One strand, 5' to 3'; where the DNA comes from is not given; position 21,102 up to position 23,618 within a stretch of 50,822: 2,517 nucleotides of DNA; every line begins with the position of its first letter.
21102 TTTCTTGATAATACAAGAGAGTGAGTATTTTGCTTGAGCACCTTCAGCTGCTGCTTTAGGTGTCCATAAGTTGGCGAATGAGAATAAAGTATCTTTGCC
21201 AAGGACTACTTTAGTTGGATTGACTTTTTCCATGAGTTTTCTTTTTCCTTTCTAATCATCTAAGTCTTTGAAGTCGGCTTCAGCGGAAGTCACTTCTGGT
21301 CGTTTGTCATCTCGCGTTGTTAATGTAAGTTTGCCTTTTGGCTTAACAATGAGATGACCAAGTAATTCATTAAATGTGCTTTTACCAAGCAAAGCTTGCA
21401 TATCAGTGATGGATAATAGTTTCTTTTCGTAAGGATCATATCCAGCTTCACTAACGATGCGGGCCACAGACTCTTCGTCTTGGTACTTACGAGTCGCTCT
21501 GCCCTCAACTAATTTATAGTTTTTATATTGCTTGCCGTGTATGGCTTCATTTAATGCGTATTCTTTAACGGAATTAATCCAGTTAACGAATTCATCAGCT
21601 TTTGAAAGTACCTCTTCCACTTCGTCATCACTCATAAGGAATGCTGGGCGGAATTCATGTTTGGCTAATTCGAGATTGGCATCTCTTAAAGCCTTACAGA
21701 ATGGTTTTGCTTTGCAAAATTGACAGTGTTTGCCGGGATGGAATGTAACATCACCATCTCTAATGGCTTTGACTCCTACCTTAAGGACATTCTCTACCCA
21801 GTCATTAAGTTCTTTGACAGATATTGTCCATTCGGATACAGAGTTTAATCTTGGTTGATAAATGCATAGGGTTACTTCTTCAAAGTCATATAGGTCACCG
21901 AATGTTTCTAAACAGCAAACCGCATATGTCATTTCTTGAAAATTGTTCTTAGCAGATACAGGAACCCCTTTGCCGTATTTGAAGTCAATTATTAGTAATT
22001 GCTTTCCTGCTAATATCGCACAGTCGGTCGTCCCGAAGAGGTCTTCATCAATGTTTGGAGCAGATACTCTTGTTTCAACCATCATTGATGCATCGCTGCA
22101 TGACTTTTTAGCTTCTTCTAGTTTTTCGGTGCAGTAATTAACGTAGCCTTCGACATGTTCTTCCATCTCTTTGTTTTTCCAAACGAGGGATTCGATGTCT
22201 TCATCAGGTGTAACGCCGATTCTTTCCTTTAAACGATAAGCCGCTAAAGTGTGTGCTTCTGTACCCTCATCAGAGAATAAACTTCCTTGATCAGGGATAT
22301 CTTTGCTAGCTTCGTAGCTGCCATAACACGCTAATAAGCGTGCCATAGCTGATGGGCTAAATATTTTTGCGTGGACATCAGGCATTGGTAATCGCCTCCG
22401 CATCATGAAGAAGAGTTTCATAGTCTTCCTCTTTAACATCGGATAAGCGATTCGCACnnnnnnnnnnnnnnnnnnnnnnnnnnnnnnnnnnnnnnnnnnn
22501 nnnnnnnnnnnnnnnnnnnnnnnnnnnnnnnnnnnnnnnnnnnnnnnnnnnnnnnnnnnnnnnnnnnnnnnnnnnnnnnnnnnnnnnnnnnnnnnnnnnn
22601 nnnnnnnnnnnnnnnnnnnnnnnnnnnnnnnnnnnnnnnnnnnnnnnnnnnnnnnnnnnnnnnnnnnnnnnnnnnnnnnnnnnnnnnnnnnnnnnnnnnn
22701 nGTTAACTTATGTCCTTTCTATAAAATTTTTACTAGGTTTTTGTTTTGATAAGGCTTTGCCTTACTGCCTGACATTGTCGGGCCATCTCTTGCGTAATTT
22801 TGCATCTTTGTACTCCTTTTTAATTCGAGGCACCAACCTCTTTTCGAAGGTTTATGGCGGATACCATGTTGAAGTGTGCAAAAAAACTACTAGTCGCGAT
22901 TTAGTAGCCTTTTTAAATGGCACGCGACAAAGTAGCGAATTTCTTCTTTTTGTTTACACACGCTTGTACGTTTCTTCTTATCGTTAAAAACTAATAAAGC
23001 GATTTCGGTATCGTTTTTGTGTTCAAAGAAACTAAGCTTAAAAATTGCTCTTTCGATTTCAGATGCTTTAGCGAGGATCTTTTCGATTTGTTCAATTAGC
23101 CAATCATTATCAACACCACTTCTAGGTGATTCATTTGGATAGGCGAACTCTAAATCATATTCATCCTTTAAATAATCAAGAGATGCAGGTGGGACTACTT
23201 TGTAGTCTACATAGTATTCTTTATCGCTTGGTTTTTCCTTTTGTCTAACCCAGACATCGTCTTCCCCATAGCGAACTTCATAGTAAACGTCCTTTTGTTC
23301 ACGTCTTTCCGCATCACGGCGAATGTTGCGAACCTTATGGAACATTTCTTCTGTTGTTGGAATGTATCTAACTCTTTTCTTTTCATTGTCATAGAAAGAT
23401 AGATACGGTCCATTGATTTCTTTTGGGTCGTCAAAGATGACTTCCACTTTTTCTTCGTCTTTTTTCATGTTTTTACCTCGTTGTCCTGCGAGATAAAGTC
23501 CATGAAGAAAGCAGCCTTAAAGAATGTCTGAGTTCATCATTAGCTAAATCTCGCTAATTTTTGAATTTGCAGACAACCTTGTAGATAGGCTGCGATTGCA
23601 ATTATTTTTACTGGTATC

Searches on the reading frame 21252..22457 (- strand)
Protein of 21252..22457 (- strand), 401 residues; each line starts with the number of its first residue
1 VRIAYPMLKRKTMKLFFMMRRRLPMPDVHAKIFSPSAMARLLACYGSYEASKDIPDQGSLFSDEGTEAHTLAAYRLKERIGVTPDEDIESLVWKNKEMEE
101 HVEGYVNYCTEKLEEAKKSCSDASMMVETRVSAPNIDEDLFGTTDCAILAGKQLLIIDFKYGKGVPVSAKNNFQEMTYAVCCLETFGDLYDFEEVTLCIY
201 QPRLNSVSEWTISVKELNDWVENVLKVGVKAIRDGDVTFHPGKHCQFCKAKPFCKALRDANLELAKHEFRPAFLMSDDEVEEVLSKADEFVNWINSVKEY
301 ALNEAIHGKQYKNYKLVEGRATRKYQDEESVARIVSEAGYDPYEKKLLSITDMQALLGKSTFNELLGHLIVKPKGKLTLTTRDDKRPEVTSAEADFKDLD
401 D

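Call 10: search_protein_families(library=pfam, proteins=[window:21252-22457:-], max_evalue=0.001)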
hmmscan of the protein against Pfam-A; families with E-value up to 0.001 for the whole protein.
window:21252-22457:- (401 aa): 2 families
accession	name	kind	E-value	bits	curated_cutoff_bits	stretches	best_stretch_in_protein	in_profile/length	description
PF10926.14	DUF2800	-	3.2e-124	415.3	21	1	32-387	3-368/368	Protein of unknown function (DUF2800)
PF12705.13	PDDEXK_1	-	2.1e-11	44.7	22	1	33-255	2-247/247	PD-(D/E)XK nuclease superfamily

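Call 42: search_dna_similar(query=window:21252-22457:-, collection=phages, mode=protein, max_rows=15)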
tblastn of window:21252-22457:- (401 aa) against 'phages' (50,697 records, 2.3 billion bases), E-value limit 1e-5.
Records with a match: 1787; places in all: 1793; records where one place covers at least 80% of the query: 1513.
Best place of each record, by identity: <60% 1787.
By first word of the organism name: Salmonella 451; Escherichia 261; Streptococcus 130; Vibrio 106; Bacteroides 105; Staphylococcus 84; Microbacterium 51; Klebsiella 38; Proteus 27; Achromobacter 27; and 102 more.
By host as written in the record: Escherichia coli 141; - 139; Salmonella enterica 74; Salmonella enterica subsp. enterica serovar Typhimurium 73; Salmonella enterica subsp. enterica serovar Enteritidis 59; Salmonella sp. 48; Vibrio lentus 43; Staphylococcus aureus 32; and 582 more.
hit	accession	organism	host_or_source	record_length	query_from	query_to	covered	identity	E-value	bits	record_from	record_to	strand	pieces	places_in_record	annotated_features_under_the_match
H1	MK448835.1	Streptococcus phage Javan93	Streptococcus canis ERR438807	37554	12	398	97%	45.0%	1e-91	307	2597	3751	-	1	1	hypothetical protein (x2)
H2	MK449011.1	Streptococcus phage Javan92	Streptococcus canis ERR438806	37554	12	398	97%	45.0%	1e-91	307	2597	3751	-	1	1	hypothetical protein (x2)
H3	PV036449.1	phage NatCom_35866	human feces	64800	11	401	98%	44.5%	2e-100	332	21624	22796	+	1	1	exonuclease | hypothetical protein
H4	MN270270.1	Streptococcus phage phi-SsuJS7_SSU0237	Streptococcus suis JS7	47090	5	398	98%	44.2%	3e-95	317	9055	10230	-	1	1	hypothetical protein (x2)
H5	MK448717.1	Streptococcus phage Javan25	Streptococcus agalactiae CH-1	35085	12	399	97%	44.6%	8e-93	310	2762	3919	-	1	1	hypothetical protein (x2)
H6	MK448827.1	Streptococcus phage Javan65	Streptococcus anginosus BVI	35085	12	399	97%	44.6%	8e-93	310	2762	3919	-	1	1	hypothetical protein (x2)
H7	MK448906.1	Streptococcus phage Javan32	Streptococcus agalactiae ERR126775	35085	12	399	97%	44.6%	8e-93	310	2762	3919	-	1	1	hypothetical protein (x2)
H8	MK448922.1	Streptococcus phage Javan38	Streptococcus agalactiae ERR126832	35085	12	399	97%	44.6%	8e-93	310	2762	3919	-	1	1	hypothetical protein (x2)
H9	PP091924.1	Streptococcus phage phiStag1_20280_6_181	Streptococcus agalactiae 20280_6_181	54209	12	399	97%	44.6%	8e-93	310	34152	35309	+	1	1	DUF2800 domain-containing protein | hypothetical protein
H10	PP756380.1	Streptococcus phage phiGBSVK-A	Streptococcus agalactiae JN_AR_GBS18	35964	12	398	97%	44.7%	1e-90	304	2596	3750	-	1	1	hypothetical protein (x2)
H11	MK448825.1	Streptococcus phage Javan639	Streptococcus urinalis 2285-97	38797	12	398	97%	44.7%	1e-90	304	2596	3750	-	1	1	hypothetical protein (x2)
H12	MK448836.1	Streptococcus phage Javan95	Streptococcus canis FSL_Z3-227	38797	12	398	97%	44.7%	1e-90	304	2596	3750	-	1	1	hypothetical protein (x2)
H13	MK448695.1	Streptococcus phage Javan181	Streptococcus equi ATCC_35246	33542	12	399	97%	44.3%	5e-91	305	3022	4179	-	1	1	hypothetical protein (x2)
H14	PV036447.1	Anaeroplasmataceae phage NatCom_34063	Anaeroplasmataceae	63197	25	400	94%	45.5%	7e-101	333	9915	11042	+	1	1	hypothetical protein (x2)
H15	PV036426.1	Acutalibacteraceae phage NatCom_11578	Acutalibacteraceae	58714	2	396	99%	43.0%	4e-94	314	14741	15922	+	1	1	exonuclease | hypothetical protein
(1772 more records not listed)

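Call 50: get_annotated_region(hit=H15, flank=9000)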
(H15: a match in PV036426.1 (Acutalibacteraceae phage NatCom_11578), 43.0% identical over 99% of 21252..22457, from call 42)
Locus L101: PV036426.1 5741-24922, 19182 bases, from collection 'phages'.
description: Acutalibacteraceae phage NatCom_11578, complete genome.
organism: Acutalibacteraceae phage NatCom_11578 (NCBI taxid 3403511)
taxonomy: Viruses; Duplodnaviria; Heunggongvirae; Uroviricota; Caudoviricetes; Ca. Heliusvirales
host: Acutalibacteraceae; source: human feces; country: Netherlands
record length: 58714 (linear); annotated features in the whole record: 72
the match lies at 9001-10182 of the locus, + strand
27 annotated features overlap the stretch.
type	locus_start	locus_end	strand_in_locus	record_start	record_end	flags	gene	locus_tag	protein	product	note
CDS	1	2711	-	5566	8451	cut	-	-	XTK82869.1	DNA helicase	-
CDS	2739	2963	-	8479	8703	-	-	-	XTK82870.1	hypothetical protein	-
CDS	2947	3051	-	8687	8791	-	-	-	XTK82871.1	hypothetical protein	-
CDS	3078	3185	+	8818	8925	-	-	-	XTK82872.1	hypothetical protein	-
CDS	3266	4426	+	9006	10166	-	-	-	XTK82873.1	hypothetical protein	-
CDS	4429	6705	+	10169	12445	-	-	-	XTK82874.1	hypothetical protein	-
CDS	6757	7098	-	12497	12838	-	-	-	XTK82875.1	hypothetical protein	-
CDS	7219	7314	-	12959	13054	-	-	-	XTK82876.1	hypothetical protein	-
CDS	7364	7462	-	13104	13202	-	-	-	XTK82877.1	hypothetical protein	-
CDS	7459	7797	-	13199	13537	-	-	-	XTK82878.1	hypothetical protein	-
CDS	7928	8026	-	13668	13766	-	-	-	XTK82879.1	hypothetical protein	-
CDS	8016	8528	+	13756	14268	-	-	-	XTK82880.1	hypothetical protein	-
CDS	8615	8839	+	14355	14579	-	-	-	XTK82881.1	hypothetical protein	-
CDS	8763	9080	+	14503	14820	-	-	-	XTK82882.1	hypothetical protein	-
CDS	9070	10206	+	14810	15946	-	-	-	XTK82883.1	exonuclease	-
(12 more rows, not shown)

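Call 51: get_annotated_region(hit=H9, flank=8000)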
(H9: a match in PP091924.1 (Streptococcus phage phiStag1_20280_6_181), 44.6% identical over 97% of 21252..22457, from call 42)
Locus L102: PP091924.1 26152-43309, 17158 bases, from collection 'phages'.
description: Streptococcus phage phiStag1_20280_6_181, complete genome.
organism: Streptococcus phage phiStag1_20280_6_181 (NCBI taxid 3115048)
taxonomy: Viruses; Duplodnaviria; Heunggongvirae; Uroviricota; Caudoviricetes
host: Streptococcus agalactiae 20280_6_181; source: cerebrospinal fluid from human; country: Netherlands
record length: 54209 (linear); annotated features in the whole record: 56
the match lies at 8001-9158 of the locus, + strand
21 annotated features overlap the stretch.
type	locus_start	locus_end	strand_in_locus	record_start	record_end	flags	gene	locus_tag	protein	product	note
CDS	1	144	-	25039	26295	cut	-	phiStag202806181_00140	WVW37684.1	methyltransferase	-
CDS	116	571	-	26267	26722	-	-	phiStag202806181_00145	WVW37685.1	helix-turn-helix domain-containing protein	-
CDS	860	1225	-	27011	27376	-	-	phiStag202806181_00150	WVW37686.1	HNHc domain-containing protein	-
CDS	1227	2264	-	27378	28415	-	metK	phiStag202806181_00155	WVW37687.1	methionine adenosyltransferase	-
CDS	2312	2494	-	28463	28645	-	-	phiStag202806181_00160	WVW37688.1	hypothetical protein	-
CDS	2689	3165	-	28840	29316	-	-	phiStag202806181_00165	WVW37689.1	hypothetical protein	-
CDS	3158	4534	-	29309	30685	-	-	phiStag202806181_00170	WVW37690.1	SNF2 family N-terminal domain protein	-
CDS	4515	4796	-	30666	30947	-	-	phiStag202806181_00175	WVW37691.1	VRR-NUC domain-containing protein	-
CDS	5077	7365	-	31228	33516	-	-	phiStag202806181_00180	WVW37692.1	SF3 helicase domain-containing protein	-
CDS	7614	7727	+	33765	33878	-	-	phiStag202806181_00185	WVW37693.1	fumarate hydratase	-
CDS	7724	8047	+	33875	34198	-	-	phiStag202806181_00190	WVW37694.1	hypothetical protein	-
CDS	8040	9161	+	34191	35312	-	-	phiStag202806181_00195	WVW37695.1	DUF2800 domain-containing protein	-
CDS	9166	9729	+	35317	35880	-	-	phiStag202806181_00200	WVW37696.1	DUF2815 domain-containing protein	-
CDS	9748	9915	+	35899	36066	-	-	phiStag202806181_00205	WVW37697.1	hypothetical protein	-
CDS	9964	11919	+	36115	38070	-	-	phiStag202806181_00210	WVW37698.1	DNA polymerase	Prophage LambdaSa04, DNA polymerase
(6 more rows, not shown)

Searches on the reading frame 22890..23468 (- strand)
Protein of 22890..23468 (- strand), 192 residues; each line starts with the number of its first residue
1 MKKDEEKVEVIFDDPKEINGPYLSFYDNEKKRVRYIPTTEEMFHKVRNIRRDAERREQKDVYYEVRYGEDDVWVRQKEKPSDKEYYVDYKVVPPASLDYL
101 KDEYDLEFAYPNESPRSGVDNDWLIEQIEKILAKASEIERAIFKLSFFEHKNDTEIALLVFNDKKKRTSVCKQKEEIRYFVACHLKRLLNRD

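Call 9: search_protein_families(library=pfam, proteins=[window:22890-23468:-], max_evalue=0.001)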
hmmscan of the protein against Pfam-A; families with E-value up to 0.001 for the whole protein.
window:22890-23468:- (192 aa): 0 families

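Call 20: search_protein_families(library=phrogs, proteins=[window:22890-23468:-], max_evalue=0.00001)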
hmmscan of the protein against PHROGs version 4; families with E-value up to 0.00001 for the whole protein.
window:22890-23468:- (192 aa): 0 families

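Call 43: search_dna_similar(query=window:22890-23468:-, collection=phages, mode=protein, max_rows=15, max_evalue=0.001)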
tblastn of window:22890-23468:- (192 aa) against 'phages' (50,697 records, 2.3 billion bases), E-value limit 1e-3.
No match.

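Call 108: search_solved_structures(query=window:22890-23468:-, max_evalue=1)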
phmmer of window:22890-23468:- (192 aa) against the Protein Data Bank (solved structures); distinct sequences matched with E-value up to 1: 0.
